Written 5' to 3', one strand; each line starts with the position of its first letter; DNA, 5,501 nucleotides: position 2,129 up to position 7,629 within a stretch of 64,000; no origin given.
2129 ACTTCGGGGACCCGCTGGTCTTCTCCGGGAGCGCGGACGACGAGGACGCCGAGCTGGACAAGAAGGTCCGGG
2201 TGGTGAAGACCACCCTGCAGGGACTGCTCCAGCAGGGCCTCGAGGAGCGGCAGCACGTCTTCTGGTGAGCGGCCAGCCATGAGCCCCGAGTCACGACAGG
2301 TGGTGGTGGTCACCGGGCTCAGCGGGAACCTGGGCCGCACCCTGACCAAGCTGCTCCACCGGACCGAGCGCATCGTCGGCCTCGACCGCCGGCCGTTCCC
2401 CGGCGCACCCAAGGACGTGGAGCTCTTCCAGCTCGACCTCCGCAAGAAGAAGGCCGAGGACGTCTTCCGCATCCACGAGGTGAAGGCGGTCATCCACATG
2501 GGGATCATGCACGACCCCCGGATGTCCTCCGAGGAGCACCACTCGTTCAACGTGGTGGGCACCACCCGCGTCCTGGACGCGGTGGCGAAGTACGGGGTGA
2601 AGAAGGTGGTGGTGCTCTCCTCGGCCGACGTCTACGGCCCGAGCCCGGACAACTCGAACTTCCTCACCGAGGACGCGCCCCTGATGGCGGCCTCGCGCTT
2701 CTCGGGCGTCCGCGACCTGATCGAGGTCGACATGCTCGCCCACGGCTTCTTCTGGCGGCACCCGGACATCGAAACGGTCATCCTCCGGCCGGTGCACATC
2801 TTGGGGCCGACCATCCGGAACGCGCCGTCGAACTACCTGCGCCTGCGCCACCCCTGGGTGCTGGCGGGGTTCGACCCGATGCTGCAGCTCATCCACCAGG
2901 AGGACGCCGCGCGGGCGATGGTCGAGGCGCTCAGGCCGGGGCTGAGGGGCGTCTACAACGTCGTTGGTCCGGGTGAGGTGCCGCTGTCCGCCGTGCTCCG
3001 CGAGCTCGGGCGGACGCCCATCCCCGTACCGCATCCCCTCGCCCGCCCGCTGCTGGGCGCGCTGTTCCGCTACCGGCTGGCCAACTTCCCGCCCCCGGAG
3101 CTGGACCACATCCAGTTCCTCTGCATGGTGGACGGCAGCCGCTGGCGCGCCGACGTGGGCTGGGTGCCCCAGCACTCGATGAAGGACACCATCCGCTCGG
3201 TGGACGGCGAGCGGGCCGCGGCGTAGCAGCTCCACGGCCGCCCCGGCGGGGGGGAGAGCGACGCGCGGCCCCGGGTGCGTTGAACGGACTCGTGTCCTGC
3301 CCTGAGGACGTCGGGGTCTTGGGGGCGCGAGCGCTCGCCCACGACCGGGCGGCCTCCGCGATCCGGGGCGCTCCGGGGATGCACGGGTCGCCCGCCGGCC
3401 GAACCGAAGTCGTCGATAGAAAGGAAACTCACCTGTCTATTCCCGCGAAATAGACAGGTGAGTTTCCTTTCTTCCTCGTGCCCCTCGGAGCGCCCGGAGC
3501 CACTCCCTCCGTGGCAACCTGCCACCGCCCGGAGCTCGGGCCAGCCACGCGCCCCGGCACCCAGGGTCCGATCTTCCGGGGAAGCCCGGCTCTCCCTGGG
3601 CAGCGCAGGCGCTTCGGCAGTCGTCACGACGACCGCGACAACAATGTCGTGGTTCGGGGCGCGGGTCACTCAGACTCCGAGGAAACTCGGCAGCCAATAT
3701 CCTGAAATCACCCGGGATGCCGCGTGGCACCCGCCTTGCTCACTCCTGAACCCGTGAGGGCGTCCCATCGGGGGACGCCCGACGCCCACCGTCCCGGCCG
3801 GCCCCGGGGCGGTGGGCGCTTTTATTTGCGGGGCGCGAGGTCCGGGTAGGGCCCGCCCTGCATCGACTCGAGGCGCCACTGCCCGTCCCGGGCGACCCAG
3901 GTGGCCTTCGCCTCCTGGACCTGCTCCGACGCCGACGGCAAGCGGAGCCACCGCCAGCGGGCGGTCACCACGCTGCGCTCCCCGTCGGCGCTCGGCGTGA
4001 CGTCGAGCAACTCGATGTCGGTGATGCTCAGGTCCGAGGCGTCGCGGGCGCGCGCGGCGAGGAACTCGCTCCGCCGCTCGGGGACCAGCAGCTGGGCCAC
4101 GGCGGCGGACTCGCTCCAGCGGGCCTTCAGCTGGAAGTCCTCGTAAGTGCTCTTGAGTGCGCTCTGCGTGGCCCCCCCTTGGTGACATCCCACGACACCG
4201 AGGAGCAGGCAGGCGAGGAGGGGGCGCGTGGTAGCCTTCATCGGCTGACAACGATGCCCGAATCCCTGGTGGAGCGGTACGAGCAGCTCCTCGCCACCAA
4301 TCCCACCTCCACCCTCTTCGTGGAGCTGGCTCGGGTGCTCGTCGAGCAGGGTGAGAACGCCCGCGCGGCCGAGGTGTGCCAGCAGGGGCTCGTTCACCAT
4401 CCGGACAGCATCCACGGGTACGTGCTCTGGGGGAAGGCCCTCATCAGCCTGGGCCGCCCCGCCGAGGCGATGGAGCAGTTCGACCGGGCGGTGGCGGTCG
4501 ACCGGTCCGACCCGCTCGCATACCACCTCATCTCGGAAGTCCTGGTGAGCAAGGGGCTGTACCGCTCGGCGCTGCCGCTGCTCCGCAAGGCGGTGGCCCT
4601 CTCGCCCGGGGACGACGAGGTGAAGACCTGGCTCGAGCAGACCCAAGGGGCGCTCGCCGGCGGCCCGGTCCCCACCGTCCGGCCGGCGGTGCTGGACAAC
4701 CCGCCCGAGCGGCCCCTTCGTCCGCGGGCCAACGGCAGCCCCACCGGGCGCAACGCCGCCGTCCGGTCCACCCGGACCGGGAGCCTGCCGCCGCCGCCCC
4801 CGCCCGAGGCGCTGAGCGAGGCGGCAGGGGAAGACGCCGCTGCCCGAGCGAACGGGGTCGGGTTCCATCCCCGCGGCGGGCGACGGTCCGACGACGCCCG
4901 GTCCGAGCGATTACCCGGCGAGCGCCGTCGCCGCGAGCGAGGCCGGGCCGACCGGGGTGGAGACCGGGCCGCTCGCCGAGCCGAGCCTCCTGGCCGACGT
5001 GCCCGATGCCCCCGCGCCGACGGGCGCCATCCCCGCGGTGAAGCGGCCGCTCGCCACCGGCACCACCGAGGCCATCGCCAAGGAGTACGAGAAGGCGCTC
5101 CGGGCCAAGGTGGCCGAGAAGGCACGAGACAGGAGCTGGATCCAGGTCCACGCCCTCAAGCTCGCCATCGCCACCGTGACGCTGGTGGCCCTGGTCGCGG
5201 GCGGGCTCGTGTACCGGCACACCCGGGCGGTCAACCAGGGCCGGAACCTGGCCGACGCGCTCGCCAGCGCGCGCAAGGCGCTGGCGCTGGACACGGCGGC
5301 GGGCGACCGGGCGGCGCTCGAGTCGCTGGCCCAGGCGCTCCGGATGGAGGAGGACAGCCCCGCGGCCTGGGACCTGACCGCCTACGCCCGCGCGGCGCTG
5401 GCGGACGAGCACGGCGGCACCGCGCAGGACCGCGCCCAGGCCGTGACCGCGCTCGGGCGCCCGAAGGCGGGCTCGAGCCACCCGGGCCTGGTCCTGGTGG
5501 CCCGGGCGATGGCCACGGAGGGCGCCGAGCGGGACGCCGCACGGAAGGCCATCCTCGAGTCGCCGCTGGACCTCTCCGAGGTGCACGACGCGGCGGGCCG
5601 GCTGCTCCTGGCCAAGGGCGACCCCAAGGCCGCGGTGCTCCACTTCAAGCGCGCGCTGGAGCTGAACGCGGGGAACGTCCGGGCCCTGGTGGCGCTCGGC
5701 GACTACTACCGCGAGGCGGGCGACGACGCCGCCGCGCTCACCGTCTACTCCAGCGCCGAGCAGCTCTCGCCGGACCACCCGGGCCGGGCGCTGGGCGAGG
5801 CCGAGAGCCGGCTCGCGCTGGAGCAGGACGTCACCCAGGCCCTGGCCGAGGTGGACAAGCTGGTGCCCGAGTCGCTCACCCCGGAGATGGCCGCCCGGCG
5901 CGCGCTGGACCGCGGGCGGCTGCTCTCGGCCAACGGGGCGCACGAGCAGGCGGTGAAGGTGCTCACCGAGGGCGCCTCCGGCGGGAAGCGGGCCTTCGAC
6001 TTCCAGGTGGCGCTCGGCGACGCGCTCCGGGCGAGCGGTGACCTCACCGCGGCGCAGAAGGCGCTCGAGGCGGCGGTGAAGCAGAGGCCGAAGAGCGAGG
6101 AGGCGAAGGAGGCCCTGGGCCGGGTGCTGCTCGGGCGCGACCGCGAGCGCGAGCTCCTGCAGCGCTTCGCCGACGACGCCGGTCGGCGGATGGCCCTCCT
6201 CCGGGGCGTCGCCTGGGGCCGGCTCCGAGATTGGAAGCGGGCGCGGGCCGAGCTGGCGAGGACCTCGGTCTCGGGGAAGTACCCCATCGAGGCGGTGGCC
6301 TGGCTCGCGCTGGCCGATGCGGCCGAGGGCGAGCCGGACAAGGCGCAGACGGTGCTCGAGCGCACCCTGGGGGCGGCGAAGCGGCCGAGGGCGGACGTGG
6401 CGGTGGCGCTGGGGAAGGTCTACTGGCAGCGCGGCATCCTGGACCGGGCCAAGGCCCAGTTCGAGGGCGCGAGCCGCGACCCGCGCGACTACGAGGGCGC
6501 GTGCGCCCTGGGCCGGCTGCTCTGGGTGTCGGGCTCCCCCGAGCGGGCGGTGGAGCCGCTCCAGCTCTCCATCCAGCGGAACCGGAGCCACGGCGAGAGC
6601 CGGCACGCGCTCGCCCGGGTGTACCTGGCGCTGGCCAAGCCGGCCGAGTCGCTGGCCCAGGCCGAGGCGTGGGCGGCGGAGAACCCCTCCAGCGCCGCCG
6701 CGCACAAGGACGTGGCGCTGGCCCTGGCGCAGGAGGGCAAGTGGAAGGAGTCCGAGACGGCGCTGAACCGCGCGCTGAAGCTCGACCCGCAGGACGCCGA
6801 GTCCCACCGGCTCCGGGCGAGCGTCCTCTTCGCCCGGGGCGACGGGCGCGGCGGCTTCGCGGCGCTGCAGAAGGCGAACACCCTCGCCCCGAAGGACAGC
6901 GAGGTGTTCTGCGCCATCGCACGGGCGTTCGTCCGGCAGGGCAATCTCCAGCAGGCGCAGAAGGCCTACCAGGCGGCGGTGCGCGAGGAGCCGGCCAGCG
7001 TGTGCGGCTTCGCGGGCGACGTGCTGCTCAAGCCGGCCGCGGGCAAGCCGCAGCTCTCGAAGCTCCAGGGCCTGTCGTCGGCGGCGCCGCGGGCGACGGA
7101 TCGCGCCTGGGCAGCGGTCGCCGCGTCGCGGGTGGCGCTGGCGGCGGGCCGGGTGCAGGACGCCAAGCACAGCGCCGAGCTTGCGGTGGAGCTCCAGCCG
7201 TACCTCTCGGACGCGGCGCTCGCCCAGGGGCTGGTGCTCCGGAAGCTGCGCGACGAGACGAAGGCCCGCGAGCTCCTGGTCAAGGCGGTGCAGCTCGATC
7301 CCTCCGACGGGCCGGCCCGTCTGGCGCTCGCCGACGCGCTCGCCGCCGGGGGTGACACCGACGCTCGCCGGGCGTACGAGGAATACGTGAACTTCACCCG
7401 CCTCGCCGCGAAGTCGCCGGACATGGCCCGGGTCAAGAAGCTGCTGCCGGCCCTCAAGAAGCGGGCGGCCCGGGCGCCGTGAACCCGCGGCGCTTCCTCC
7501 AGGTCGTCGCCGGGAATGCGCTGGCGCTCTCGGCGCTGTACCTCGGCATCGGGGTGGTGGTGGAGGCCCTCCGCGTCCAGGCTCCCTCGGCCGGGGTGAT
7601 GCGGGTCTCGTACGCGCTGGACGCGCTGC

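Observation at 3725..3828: Exact sigma-54 promoter and an intrinsic terminator bracket a ~78-nt orphan transcript (candidate sRNA)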

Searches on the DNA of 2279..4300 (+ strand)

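Call 4: search_rna_families(source=window, start=3200, end=4300, threshold=evalue, max_evalue=10, show_alignments=3)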
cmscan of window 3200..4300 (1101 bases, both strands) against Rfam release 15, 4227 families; matches with E-value up to 10: 18.
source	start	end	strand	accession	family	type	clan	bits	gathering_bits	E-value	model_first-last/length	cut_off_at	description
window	3400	3470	+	RF01678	P37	Gene; sRNA;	-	30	50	0.0017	1-62/62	no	Pseudomonas sRNA P37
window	3415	3475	+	RF03623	mir-1252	Gene; miRNA;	-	30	70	0.0093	1-65/65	no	mir-1252 microRNA precursor family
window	3410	3479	+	RF03629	mir-641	Gene; miRNA;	-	28.7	100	0.0043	1-98/98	no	mir-641 microRNA precursor family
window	3414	3473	-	RF00854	mir-5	Gene; miRNA;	-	28.3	75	0.0037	1-70/70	no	mir-5 microRNA precursor family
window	3420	3470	-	RF03659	MIR2871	Gene; miRNA;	-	23.9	99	0.091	1-118/118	no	MIR2871 microRNA precursor family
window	3411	3478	+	RF03659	MIR2871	Gene; miRNA;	-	23.5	99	0.11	1-118/118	no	MIR2871 microRNA precursor family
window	3327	3479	+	RF01527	CrfA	Gene; sRNA;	-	19.7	38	0.57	1-136/136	no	Caulobacter sRNA CrfA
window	3696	3827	+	RF02870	ncS035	Gene; sRNA;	-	19.5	79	0.058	1-168/168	no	Burkholderia sRNA 35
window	3416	3474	+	RF01939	mir-761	Gene; miRNA;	-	19.4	82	0.55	1-65/65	no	mir-761 microRNA precursor family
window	3418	3472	+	RF03873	mir-3192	Gene; miRNA;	-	18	80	1.9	1-77/77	no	mir-3192 microRNA precursor family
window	3362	3471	+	RF02532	MNV_3UTR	Cis-reg;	-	17.9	70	0.21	1-222/222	no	Murine norovirus 3'UTR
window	3405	3486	-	RF01911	MIR2118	Gene; miRNA;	-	17.9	85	1.2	1-170/170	no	MIR2118 microRNA precursor family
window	3424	3466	-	RF03984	MIR2933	Gene; miRNA;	-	17.3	70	1.8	1-112/112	no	MIR2933 microRNA precursor family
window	3858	3914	+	RF01782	ASpks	Gene; antisense;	-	17.3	52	2.4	1-75/75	no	ASpks TB sRNA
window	3422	3478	+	RF02906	sRNA154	Gene; sRNA;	-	16.9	88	1.8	1-134/134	no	Archaeal Small RNA 154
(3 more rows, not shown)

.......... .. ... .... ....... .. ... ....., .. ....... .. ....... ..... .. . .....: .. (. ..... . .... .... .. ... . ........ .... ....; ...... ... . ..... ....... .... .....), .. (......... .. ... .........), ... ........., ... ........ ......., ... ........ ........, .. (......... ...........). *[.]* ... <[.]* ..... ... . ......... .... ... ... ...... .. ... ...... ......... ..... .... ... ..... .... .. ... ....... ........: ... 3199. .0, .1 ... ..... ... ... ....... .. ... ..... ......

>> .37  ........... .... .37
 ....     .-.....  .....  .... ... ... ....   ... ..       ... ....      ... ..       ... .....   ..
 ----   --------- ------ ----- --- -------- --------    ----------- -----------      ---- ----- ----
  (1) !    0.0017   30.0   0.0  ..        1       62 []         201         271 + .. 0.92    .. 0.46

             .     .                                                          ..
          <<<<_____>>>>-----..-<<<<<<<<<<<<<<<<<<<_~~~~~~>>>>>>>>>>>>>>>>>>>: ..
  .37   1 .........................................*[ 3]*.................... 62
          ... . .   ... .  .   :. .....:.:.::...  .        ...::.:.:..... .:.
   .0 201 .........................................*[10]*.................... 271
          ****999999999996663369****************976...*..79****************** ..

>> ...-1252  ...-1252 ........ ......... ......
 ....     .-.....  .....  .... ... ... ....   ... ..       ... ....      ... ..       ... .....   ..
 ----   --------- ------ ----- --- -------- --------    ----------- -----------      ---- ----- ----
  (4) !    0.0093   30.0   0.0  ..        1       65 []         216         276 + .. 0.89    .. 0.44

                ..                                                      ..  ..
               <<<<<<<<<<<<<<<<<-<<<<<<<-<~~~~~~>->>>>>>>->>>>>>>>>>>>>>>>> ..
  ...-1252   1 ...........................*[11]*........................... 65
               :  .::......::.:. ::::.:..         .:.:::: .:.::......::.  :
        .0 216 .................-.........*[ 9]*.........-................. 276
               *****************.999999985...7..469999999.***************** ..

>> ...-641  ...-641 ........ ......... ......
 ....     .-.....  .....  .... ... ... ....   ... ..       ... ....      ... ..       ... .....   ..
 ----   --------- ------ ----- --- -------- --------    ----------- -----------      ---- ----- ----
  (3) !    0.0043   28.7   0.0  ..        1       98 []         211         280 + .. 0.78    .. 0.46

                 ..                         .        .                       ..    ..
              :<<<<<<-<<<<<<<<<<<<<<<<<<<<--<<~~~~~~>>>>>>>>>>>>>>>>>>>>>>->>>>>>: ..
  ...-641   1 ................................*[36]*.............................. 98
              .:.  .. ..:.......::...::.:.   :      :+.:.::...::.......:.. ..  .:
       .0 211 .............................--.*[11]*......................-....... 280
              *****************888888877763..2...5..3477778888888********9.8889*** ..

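Call 51: build_rna_model(alignment_id=A1, structure=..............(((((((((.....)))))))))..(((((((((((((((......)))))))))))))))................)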
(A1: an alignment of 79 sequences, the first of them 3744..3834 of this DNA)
Model R1 built from alignment A1 (79 sequences, 91 columns); structure: as given.
model positions 91; base pairs 24; branch points 1; effective number of sequences 1.58; information 0.627 bits per position. Calibrated on 0.2 Mb of random sequence (short: E-values are rough).
structure used (alignment columns):
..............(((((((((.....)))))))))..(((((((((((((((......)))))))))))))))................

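Call 52: search_with_rna_model(model_id=R1, source=window, max_evalue=1, show_alignments=1)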
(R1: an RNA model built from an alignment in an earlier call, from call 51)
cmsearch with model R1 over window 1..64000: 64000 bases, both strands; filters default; matches with E-value up to 1: 2.
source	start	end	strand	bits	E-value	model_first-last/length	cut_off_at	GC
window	3744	3834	+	94.3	3e-22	1-91/91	no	0.76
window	3783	3818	-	20.6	0.0015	40-75/91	no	0.92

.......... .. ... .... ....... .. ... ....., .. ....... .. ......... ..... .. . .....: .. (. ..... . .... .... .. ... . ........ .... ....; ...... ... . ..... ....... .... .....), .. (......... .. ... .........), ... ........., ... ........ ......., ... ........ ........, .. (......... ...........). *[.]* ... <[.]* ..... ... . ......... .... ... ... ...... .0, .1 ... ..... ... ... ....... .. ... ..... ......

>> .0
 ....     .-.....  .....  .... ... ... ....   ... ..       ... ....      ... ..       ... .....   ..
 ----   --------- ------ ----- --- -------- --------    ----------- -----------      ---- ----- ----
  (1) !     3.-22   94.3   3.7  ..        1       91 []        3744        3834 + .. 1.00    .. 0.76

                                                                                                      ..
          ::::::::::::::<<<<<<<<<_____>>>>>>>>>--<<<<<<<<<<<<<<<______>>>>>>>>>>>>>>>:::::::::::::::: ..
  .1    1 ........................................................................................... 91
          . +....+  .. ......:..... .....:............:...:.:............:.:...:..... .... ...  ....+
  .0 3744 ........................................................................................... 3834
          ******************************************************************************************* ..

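Call 64: search_rna_families(sources=[L024, L026, L030, L041, L062, L058, L080, L010], threshold=gathering)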
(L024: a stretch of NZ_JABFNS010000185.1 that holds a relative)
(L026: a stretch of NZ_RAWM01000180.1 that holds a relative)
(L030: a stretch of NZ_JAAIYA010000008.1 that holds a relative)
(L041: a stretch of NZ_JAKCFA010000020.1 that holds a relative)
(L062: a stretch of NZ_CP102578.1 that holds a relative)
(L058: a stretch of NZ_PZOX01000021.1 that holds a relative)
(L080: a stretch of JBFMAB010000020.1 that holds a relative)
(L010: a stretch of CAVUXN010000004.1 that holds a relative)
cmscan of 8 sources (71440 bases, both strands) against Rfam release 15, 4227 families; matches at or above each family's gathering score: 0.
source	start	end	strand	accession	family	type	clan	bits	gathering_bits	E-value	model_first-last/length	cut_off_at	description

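Call 65: search_rna_families(source=L024, start=5050, end=5340, threshold=evalue, max_evalue=1)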
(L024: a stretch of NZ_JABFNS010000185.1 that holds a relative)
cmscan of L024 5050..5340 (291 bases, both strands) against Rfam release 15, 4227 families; matches with E-value up to 1: 1.
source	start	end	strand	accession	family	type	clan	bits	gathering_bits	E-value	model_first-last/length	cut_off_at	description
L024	5175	5322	+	RF02870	ncS035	Gene; sRNA;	-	18.6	79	0.026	1-168/168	no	Burkholderia sRNA 35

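Call 78: search_with_rna_model(model_id=R1, sources=[L183, L186, L187, L188, L189, L081, L184], max_evalue=0.01)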
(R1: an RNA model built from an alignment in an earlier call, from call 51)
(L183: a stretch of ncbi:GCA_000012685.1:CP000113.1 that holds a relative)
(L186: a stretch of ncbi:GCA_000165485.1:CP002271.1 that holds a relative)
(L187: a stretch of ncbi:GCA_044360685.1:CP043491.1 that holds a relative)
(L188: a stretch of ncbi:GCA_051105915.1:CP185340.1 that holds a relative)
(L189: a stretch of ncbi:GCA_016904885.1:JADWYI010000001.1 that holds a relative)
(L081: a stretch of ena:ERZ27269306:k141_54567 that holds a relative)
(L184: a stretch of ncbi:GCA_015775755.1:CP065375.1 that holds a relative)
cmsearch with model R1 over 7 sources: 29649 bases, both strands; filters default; matches with E-value up to 0.01: 15.
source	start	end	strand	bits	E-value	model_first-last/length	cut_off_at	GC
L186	2613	2703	+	93.9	1.8e-22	1-91/91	no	0.65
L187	2673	2763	+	93.3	2.5e-22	1-91/91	no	0.69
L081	4170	4260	+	91.6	7e-22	1-91/91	no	0.69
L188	2613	2703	+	91.1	9e-22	1-91/91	no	0.7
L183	2017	2107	-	90.8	1.1e-21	1-91/91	no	0.7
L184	2017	2107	-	90.8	1.1e-21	1-91/91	no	0.7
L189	2613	2703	+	90.5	1.3e-21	1-91/91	no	0.68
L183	1962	1997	+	26.5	2.3e-05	40-75/91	no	0.86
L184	1962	1997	+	26.5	2.3e-05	40-75/91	no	0.86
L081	4209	4244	-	23.9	0.00011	40-75/91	no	0.83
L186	2652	2687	-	23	0.00018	40-75/91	no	0.86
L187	2712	2748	-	22.5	0.00023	39-75/91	no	0.86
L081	4281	4316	-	20.1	0.00099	40-75/91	no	0.89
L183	2033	2068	+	17.9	0.0035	40-75/91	no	0.86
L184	2033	2068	+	17.9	0.0035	40-75/91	no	0.86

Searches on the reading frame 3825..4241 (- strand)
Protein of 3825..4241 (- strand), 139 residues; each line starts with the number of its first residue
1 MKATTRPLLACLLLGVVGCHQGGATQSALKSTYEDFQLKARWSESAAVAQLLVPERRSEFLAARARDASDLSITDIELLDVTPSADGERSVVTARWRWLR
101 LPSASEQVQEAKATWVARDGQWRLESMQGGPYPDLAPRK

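Call 16: search_protein_families(library=pfam, proteins=[window:3825-4241:-])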
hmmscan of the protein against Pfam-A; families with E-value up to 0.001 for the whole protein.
window:3825-4241:- (139 aa): 0 families

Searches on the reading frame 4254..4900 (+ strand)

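Call 16: search_protein_families(library=pfam, proteins=[window:4254-4900:+])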
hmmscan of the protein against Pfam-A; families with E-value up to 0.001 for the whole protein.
window:4254-4900:+ (215 aa): 13 families
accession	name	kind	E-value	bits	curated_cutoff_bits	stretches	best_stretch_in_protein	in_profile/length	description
PF13428.12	TPR_14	-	1.9e-14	53.2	23.5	1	56-92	4-40/44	Tetratricopeptide repeat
PF14559.12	TPR_19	-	1.4e-12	48.1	25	1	29-93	1-65/68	Tetratricopeptide repeat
PF07719.23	TPR_2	-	1.3e-11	44.1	27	0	56-84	4-32/34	Tetratricopeptide repeat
PF13432.12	TPR_16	-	5.5e-11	43.1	32.7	1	59-120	3-64/65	Tetratricopeptide repeat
PF13176.12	TPR_7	-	1.5e-08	34.5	27.9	0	23-50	3-32/36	Tetratricopeptide repeat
PF13181.12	TPR_8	-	3.2e-08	33.5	25.7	0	56-85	4-33/34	Tetratricopeptide repeat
PF13414.12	TPR_11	-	1.8e-07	31.2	26.8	1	60-100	1-41/42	TPR repeat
PF13374.12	TPR_10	-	1.2e-06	28.8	27.5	0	61-82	10-31/42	Tetratricopeptide repeat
PF00515.34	TPR_1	-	4.7e-06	26.6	27.8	0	59-85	7-33/34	Tetratricopeptide repeat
PF13424.12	TPR_12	-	5.2e-06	27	30.1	0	36-84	27-76/77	Tetratricopeptide repeat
PF12895.13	ANAPC3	-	5.5e-06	27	27.2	0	9-77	15-80/82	Anaphase-promoting complex, cyclosome, subunit 3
PF13429.12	TPR_15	-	0.00012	22.1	26.2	0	86-125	145-184/280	Tetratricopeptide repeat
PF13371.12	TPR_9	-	0.00014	22.3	35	1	29-89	5-65/73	Tetratricopeptide repeat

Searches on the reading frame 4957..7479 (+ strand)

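Call 46: search_protein_families(library=ncbifam, proteins=[window:4957-7479:+], max_evalue=0.00001)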
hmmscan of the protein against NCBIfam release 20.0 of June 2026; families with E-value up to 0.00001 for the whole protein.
window:4957-7479:+ (841 aa): 9 families
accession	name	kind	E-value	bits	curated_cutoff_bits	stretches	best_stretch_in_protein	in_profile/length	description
TIGR02917.1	PEP_TPR_lipo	equivalog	1.1e-45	155.9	312.2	3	415-681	470-736/899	XrtA/PEP-CTERM system TPR-repeat protein PrsT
NF040959.1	MamA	equivalog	2.3e-23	82.7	200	1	479-643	37-202/204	magnetosome protein MamA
TIGR02521.1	type_IV_pilW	equivalog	3.9e-21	75.7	154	0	731-818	113-203/234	type IV pilus biogenesis/stability protein PilW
NF033762.1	social_mot_Tgl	equivalog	6e-15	55.3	225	0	578-675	29-127/252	social motility TPR repeat lipoprotein Tgl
TIGR02552.1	LcrH_SycD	equivalog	8.5e-11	41.7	104.8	0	218-292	29-103/136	SycD/LcrH family type III secretion system chaperone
NF033920.0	C39_PA2778_fam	equivalog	8.7e-10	38.4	150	0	526-611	170-255/255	PA2778 family cysteine peptidase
NF008757.0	PRK11788.1-5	equivalog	5.1e-08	32.5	363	0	218-338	191-307/388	lipopolysaccharide assembly protein LapB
TIGR00990.1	3a0801s09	subfamily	1.5e-06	27.1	757.25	0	580-679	331-430/615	mitochondrial import receptor subunit TOM70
NF008756.0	PRK11788.1-4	equivalog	3.2e-06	26.4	474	0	217-283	190-256/389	lipopolysaccharide assembly protein LapB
